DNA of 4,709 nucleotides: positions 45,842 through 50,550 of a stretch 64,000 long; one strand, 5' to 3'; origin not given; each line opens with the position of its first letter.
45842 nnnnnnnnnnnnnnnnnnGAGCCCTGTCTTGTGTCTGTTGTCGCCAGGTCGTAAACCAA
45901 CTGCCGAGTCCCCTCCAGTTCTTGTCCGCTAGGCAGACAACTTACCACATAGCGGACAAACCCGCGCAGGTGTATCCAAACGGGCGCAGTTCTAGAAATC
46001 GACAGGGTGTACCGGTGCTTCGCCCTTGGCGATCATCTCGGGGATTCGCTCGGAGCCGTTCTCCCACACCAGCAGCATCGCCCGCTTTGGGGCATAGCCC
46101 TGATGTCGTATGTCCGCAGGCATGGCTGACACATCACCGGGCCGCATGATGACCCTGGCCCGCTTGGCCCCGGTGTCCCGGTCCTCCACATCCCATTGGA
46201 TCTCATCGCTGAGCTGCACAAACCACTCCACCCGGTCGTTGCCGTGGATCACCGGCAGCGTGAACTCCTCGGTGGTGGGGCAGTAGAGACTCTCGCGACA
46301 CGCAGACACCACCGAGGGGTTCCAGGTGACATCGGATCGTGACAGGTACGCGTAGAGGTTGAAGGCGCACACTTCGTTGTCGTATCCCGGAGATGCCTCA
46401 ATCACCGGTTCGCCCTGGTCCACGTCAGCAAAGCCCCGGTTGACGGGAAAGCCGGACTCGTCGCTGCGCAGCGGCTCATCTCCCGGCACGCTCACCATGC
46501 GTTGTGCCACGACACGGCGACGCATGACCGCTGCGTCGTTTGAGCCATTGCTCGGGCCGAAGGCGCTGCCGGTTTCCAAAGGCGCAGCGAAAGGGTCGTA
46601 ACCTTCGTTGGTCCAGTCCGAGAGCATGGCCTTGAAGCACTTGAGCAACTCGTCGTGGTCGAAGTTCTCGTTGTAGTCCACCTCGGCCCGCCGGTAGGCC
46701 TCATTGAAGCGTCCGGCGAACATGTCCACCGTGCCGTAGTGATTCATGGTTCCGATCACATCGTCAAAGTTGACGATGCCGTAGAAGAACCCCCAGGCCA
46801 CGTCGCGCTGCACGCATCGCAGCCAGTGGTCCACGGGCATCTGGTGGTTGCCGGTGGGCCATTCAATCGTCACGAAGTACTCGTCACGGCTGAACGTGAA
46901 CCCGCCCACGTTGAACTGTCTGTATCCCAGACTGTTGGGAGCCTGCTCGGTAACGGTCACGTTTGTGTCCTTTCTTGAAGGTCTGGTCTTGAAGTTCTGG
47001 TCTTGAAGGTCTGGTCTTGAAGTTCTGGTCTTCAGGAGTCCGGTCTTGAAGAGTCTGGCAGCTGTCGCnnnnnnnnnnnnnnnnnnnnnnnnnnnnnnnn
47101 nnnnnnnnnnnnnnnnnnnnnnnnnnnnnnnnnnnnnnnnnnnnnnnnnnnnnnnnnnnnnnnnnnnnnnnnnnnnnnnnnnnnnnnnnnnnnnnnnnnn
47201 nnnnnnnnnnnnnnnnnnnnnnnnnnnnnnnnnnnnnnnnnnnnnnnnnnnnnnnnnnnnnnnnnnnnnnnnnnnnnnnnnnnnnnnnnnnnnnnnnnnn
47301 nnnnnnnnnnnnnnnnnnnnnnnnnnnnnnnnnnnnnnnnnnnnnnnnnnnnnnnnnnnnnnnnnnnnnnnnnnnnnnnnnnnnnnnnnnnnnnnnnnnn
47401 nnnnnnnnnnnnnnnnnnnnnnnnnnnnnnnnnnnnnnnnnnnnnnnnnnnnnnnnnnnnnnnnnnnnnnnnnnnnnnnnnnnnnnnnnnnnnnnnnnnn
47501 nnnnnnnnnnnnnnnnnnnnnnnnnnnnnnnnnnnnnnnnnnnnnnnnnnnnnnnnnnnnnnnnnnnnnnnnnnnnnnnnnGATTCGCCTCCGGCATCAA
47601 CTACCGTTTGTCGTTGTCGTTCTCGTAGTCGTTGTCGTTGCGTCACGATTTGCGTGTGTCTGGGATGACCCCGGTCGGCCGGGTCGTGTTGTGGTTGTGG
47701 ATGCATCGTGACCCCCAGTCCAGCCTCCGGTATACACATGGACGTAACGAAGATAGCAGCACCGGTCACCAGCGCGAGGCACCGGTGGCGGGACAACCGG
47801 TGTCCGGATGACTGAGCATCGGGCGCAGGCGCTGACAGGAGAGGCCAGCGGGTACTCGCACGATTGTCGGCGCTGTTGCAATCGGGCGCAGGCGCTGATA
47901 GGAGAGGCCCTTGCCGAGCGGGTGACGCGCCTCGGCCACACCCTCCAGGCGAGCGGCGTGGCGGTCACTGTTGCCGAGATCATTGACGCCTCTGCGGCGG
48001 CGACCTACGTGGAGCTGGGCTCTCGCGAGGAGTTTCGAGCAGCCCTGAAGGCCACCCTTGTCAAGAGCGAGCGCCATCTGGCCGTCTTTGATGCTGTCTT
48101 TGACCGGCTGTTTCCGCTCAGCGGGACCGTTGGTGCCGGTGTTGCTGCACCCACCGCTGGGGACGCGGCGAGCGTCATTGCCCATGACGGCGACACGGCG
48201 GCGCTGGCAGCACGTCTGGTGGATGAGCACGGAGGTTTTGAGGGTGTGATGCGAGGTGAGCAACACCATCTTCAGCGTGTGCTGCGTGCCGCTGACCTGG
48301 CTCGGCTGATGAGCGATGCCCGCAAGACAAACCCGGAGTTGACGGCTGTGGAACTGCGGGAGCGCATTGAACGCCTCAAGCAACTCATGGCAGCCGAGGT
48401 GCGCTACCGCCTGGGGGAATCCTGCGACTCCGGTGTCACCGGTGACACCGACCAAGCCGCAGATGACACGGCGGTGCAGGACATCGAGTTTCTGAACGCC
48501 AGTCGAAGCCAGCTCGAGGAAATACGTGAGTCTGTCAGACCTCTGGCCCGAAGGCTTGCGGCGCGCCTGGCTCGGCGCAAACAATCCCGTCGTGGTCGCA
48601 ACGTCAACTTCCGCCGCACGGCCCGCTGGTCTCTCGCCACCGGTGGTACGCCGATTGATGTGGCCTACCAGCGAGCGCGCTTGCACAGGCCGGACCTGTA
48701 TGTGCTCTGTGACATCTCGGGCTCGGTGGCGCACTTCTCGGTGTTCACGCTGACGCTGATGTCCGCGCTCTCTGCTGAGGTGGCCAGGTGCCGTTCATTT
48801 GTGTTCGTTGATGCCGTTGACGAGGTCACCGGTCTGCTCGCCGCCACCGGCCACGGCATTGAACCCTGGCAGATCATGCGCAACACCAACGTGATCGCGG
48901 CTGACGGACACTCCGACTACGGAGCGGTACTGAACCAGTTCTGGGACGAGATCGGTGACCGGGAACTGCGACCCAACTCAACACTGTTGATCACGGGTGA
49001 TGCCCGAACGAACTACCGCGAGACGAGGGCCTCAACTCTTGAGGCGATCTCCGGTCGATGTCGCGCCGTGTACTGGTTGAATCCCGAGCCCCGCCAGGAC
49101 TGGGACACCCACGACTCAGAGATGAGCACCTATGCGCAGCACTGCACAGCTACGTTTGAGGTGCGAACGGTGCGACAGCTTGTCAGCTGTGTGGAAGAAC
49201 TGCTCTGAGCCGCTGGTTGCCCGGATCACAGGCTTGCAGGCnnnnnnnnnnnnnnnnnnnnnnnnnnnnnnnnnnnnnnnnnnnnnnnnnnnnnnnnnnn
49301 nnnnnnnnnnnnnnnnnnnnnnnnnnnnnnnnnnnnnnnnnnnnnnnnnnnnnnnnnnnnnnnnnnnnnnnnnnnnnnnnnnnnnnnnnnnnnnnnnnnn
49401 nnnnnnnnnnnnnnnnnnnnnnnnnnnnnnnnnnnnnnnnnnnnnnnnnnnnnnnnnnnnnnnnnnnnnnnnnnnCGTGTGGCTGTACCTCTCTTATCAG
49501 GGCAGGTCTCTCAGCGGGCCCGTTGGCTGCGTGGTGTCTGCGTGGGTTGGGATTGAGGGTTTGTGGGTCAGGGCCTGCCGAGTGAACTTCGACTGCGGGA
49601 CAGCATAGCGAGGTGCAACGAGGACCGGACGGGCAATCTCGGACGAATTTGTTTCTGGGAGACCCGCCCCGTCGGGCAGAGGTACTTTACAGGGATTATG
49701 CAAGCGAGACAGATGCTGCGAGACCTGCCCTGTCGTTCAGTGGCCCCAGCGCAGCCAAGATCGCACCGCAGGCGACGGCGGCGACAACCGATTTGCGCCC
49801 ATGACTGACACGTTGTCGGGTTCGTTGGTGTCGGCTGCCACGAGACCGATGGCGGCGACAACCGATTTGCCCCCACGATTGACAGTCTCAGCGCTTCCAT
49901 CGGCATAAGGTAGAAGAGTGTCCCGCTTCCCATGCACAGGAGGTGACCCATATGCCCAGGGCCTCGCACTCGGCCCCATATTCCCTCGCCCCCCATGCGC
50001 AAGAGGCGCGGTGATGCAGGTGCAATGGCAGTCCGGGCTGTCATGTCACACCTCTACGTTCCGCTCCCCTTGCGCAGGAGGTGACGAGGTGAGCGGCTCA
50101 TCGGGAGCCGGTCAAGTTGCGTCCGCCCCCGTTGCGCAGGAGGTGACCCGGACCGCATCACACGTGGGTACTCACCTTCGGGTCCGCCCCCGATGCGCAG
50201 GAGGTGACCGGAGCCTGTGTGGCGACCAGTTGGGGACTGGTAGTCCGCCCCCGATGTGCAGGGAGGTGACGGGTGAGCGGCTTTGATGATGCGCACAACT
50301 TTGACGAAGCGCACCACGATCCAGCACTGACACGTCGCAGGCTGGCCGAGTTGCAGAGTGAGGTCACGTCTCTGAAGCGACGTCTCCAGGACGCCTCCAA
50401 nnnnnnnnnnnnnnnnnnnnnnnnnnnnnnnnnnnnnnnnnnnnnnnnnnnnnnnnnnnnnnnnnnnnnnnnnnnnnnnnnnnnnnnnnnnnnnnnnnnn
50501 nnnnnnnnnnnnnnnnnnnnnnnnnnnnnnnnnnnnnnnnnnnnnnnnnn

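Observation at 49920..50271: Orphan CRISPR-like array whose last repeat supplies the Shine-Dalgarno of the proteasome ATPase gene arc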

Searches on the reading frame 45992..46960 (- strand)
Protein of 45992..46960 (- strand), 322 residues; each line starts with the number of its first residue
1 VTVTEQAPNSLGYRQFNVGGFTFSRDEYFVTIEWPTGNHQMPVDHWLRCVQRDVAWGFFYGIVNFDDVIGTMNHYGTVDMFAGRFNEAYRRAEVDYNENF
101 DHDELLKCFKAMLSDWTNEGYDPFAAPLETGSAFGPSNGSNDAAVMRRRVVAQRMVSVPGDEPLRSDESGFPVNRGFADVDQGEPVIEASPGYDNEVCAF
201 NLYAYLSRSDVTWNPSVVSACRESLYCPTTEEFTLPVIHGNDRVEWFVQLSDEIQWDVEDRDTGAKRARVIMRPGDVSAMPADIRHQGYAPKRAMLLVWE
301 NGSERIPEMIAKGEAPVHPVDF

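Call 7: search_protein_families(library=pfam, proteins=[window:45992-46960:-])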
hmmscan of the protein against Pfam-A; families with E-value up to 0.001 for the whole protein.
window:45992-46960:- (322 aa): 1 family
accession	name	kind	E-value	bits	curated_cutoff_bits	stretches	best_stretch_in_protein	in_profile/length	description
PF18191.6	PnpCD_PnpD_N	-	2e-52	177.2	25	1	9-149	6-150/151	Hydroquinone 1,2-dioxygenase large subunit N-terminal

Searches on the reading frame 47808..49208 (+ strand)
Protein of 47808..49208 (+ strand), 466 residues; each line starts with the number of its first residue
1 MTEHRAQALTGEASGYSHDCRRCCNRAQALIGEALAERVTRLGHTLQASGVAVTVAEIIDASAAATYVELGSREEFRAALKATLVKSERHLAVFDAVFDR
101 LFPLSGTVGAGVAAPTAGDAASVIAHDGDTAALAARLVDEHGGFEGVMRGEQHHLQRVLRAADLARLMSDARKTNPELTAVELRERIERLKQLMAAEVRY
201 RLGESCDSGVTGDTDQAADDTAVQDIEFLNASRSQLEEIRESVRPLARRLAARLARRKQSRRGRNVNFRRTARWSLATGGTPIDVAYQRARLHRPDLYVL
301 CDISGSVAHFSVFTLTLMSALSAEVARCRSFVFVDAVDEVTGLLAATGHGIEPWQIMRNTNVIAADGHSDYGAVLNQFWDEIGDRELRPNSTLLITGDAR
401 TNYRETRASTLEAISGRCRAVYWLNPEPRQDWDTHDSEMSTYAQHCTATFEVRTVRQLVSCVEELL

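Call 7: search_protein_families(library=pfam, proteins=[window:47808-49208:+])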
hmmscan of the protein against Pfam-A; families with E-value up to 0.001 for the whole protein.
window:47808-49208:+ (466 aa): 1 family
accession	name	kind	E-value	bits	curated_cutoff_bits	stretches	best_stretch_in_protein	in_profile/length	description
PF05762.20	VWA_CoxE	-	1e-39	136.7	26.4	1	240-459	2-220/222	VWA domain containing CoxE-like protein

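Call 80: find_homologous_proteins(query=window:47808-49208:+, max_evalue=1e-60)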
Query window:47808-49208:+ (466 aa): 1493 proteins with E <= 1e-60 among 8000 candidates; the best 120 are listed.
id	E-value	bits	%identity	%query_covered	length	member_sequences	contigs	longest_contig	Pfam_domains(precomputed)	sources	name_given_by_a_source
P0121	0.0e+0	1024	100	100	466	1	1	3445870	PF05762.21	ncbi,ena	-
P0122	6.1e-210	716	75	95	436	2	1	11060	PF05762.21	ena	-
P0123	4.5e-208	710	75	93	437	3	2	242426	PF05762.21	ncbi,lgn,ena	-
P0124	2.9e-207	707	75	94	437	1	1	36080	PF05762.21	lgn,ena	-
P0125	4.4e-207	706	74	94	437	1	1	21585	PF05762.21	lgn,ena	-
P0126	8.9e-207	705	76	94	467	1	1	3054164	PF05762.21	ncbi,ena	-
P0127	1.1e-206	705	74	95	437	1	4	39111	PF05762.21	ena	-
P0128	1.7e-206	704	74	95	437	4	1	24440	PF05762.21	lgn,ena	-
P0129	2.3e-206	704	73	95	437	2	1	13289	PF05762.21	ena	-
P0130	3.2e-206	703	75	93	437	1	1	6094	PF05762.21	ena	-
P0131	6.6e-205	699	74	94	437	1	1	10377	PF05762.21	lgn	-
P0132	3.3e-204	697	74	95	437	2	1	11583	PF05762.21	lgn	-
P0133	3.8e-203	693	74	94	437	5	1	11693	PF05762.21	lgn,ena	-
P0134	8.7e-203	692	73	94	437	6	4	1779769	PF05762.21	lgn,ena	-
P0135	3.1e-202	690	73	94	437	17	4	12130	PF05762.21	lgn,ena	-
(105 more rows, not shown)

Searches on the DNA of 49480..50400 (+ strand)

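Call 48: search_dna_similar(query=window:49920-50272:+, collection=phages, mode=distant, max_evalue=1, max_rows=10)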
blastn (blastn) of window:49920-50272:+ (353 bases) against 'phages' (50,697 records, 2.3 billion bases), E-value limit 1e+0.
Records with a match: 9; places in all: 9; records where one place covers at least 80% of the query: 0.
Best place of each record, by identity: 80-90% 9.
By first word of the organism name: Caulobacter 9.
By host as written in the record: Caulobacter crescentus 4; Caulobacter crescentus NA1000 4; Caulobacter vibrioides CB15 1.
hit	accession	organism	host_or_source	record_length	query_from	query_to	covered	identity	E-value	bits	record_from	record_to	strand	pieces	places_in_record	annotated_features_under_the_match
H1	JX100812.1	Caulobacter virus Magneto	Caulobacter crescentus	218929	256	295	11%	81.4%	3e-1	41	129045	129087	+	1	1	putative NUDIX hydrolase domain protein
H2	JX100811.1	Caulobacter virus Karma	Caulobacter crescentus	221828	256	295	11%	81.4%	3e-1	41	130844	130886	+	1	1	putative NUDIX hydrolase domain protein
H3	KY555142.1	Caulobacter phage Ccr10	Caulobacter crescentus NA1000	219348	256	295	11%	81.4%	3e-1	41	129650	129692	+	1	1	nicotinamide-nucleotide adenylyltransferase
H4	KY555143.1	Caulobacter phage Ccr2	Caulobacter crescentus NA1000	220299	256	295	11%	81.4%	3e-1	41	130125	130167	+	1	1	nicotinamide-nucleotide adenylyltransferase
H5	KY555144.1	Caulobacter phage Ccr5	Caulobacter crescentus NA1000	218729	256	295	11%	81.4%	3e-1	41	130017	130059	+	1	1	nicotinamide-nucleotide adenylyltransferase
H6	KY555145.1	Caulobacter phage Ccr29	Caulobacter crescentus NA1000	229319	256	295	11%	81.4%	3e-1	41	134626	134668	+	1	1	nicotinamide-nucleotide adenylyltransferase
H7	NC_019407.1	Caulobacter virus Magneto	Caulobacter crescentus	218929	256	295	11%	81.4%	3e-1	41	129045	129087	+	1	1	cytidyltransferase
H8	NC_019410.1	Caulobacter virus Karma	Caulobacter crescentus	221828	256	295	11%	81.4%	3e-1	41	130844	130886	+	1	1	cytidyltransferase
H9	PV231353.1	Caulobacter phage RBC57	Caulobacter vibrioides CB15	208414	256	295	11%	81.4%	3e-1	41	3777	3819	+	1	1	hypothetical protein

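Call 49: search_dna_similar(query=window:49920-50272:+, collection=plasmids, mode=distant, max_evalue=1, max_rows=10)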
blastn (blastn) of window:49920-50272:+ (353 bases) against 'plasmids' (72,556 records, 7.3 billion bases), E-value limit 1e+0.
No match.

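Call 78: search_rna_families(source=window, start=49480, end=50400, threshold=evalue, max_evalue=1)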
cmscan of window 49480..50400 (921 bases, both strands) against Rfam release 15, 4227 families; matches with E-value up to 1: 1.
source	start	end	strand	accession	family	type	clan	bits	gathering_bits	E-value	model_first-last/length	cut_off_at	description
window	49997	50076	-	RF02339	GlsR17_miR2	Gene; snRNA; snoRNA; CD-box;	-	18.8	84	0.32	1-63/63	no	Giardia snoRNA GlsR17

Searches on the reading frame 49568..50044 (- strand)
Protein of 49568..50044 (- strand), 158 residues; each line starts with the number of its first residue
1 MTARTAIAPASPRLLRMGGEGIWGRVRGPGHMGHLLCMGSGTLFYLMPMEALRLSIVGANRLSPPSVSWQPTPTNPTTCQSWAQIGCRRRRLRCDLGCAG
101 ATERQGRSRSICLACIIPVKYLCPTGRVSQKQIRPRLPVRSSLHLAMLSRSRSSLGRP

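Call 7: search_protein_families(library=pfam, proteins=[window:49568-50044:-])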
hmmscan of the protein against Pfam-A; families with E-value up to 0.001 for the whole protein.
window:49568-50044:- (158 aa): 0 families
